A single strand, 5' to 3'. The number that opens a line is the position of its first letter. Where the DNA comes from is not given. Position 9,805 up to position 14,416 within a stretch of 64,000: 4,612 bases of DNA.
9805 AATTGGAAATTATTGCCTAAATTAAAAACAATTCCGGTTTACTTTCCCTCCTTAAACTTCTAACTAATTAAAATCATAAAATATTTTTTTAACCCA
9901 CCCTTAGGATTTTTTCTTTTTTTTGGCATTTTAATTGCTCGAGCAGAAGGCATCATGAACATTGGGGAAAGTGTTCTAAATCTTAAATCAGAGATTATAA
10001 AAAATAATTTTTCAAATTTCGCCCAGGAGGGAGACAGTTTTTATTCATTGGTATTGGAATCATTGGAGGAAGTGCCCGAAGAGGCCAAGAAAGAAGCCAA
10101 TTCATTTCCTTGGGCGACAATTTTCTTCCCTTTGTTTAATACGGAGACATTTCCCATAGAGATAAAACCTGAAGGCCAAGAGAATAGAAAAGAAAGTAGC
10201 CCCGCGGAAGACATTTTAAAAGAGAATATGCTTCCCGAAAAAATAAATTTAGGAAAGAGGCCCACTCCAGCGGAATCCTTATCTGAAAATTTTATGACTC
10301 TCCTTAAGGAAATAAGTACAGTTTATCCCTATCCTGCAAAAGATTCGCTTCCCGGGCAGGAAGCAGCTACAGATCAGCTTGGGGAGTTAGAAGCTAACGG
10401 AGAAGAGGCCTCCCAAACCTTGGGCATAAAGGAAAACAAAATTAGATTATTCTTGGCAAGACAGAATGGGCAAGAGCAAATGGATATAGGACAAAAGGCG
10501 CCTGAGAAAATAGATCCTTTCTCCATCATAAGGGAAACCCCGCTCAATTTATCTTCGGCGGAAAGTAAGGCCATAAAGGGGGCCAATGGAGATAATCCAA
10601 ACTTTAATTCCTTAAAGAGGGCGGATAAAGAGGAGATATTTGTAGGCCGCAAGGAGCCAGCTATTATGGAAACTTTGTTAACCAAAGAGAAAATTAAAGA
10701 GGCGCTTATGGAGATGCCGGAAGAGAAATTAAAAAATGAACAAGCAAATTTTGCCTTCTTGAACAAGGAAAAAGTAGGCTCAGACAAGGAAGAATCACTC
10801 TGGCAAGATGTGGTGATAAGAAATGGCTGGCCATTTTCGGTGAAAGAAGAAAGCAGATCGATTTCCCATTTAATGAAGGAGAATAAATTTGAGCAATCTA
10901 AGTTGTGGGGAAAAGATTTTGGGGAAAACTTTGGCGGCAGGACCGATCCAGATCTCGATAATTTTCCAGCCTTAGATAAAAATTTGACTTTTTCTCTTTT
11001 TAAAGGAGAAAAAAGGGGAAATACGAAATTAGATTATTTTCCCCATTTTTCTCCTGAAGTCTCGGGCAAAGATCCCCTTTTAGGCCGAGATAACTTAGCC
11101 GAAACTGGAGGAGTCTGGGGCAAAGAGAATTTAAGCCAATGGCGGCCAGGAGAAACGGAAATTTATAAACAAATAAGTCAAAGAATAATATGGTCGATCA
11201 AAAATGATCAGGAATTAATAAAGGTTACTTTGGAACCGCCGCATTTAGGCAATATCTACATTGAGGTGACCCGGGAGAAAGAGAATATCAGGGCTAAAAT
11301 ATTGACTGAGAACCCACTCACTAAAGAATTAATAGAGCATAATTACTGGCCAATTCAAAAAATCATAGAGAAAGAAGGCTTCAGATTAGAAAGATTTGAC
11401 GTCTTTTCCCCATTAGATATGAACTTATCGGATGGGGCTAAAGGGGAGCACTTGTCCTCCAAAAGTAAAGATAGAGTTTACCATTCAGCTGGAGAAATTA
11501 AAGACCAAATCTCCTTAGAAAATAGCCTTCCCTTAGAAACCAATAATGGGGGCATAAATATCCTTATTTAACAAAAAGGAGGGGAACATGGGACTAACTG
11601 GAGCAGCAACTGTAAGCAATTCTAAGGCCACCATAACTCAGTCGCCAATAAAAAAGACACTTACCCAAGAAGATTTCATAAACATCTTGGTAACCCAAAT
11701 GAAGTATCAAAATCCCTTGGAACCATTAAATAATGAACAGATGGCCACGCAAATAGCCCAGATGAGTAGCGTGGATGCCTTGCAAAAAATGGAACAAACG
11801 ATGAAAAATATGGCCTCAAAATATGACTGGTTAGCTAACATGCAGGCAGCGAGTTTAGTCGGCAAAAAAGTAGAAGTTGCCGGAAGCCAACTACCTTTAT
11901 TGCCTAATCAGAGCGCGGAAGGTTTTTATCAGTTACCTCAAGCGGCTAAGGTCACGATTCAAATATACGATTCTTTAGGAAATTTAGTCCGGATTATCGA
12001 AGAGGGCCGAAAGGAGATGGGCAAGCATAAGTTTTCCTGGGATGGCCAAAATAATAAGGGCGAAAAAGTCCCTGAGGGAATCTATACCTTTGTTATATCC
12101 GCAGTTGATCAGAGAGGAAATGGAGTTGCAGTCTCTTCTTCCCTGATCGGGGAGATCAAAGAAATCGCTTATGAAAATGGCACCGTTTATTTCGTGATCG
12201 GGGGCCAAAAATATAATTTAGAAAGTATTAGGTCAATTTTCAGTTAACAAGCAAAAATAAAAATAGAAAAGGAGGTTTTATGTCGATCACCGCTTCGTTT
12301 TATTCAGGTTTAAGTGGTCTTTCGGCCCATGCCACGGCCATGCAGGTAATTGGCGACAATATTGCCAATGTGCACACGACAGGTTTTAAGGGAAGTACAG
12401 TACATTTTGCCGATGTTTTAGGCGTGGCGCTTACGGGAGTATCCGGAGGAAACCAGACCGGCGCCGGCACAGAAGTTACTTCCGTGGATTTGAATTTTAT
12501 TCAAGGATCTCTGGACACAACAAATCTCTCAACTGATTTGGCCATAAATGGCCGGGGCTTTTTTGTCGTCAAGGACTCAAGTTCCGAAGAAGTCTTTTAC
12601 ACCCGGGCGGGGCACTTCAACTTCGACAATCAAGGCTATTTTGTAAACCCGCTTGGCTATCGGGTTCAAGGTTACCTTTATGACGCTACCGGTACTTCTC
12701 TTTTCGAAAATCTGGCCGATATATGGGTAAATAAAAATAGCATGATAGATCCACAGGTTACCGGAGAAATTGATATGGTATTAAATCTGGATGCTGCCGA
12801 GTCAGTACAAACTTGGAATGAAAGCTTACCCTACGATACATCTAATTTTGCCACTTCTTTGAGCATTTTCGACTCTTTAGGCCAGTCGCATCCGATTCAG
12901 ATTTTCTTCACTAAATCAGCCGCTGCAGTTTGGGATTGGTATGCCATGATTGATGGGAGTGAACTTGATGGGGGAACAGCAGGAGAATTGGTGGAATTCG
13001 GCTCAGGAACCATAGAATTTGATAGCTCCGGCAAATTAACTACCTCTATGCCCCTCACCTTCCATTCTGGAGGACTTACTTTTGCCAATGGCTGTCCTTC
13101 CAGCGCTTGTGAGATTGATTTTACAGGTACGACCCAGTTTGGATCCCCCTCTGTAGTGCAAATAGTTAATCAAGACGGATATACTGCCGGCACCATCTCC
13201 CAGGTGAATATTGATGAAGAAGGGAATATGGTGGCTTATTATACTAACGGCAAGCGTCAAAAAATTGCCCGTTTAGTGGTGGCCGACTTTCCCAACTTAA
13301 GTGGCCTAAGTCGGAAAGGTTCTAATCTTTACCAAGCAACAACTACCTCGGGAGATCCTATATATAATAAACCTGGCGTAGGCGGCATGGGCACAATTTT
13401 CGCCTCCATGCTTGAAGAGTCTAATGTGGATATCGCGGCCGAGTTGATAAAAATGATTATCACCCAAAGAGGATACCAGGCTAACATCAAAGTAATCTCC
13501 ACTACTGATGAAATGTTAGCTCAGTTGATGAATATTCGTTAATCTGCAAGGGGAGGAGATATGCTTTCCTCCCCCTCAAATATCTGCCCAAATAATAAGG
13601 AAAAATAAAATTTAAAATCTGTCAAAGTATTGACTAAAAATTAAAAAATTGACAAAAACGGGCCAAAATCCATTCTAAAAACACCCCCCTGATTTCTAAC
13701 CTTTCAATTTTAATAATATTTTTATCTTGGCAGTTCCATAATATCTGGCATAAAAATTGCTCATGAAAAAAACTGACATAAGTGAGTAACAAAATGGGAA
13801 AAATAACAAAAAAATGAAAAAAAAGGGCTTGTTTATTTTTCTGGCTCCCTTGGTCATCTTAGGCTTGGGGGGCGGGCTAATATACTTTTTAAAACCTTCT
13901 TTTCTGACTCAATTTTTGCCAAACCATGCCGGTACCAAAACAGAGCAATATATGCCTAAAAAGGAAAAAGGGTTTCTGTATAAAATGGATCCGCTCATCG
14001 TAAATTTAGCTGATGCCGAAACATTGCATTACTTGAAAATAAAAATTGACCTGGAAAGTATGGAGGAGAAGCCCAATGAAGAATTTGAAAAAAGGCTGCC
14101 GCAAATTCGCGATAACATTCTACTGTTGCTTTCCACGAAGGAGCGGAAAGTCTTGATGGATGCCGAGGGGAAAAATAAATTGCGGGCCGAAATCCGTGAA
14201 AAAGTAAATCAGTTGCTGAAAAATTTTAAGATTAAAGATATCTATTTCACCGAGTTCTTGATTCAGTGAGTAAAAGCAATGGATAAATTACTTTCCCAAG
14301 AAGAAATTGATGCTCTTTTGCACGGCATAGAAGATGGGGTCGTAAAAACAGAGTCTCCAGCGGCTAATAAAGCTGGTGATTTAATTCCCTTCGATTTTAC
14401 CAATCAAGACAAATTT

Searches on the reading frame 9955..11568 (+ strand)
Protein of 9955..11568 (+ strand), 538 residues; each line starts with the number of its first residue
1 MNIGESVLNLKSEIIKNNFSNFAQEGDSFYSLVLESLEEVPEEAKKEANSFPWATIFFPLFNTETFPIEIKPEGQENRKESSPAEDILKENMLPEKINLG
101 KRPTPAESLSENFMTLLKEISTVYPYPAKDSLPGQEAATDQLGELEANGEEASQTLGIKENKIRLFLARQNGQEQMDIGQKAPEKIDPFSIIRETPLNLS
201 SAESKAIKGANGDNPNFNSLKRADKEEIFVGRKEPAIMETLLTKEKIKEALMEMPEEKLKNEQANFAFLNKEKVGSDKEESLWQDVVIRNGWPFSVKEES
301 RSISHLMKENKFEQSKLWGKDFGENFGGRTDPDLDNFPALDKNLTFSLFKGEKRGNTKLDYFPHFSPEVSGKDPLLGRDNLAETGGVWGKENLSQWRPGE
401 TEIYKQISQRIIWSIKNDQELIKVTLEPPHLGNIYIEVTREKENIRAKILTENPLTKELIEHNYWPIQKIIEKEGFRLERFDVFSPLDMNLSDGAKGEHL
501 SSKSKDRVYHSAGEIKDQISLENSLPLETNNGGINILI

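Call 34: search_protein_families(library=pfam, proteins=[window:9955-11568:+], max_evalue=0.00001)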
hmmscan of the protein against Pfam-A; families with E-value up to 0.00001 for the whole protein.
window:9955-11568:+ (538 aa): 1 family
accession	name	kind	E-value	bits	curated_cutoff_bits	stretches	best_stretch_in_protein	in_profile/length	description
PF02120.21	Flg_hook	-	2.1e-10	40.7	29.8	1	409-484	2-77/85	Flagellar hook-length control protein FliK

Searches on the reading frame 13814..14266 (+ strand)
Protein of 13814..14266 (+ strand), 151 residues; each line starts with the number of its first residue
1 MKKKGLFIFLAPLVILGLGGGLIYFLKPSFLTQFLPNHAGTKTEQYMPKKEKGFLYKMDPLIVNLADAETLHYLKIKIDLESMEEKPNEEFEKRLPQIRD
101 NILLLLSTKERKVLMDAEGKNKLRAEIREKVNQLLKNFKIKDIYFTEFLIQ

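Call 34: search_protein_families(library=pfam, proteins=[window:13814-14266:+], max_evalue=0.00001)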
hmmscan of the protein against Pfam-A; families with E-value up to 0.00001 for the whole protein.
window:13814-14266:+ (151 aa): 1 family
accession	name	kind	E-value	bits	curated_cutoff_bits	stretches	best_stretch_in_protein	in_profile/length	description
PF03748.19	FliL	-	1.7e-25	90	24.6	1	56-151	2-103/103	Flagellar basal body-associated protein FliL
